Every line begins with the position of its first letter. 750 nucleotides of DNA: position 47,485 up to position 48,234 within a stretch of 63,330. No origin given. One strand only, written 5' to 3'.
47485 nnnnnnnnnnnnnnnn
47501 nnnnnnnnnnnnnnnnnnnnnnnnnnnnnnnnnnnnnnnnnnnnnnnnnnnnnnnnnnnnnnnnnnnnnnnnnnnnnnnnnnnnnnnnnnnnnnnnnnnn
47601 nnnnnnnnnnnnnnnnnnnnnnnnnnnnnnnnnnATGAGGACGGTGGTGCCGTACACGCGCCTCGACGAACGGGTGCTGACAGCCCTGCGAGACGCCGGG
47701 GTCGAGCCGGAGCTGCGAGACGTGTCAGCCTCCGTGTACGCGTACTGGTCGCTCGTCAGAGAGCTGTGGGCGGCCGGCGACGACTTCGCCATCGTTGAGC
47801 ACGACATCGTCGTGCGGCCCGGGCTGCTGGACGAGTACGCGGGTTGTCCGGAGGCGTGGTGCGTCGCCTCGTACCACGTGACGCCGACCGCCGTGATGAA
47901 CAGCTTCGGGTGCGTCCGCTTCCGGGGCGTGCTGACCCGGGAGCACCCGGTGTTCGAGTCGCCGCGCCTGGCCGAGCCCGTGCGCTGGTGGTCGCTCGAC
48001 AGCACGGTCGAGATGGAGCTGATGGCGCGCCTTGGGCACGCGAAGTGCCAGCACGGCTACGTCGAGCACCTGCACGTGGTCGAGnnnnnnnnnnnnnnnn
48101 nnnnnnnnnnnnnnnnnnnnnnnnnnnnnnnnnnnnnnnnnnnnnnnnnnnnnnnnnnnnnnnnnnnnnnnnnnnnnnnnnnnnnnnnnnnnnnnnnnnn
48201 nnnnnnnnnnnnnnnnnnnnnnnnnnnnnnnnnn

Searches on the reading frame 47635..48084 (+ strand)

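Call 112: search_protein_families(library=pfam, max_evalue=1, proteins=[window:47635-48084:+])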
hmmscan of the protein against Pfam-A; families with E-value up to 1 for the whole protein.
window:47635-48084:+ (150 aa): 1 family
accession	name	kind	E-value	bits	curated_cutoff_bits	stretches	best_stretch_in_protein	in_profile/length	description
PF18026.6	Exog_C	-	0.24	11.8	29.5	1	9-26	23-39/49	Endo/exonuclease (EXOG) C-terminal domain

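Call 113: search_protein_families(library=phrogs, max_evalue=0.01, proteins=[window:47635-48084:+])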
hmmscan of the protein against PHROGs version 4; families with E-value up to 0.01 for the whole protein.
window:47635-48084:+ (150 aa): 0 families
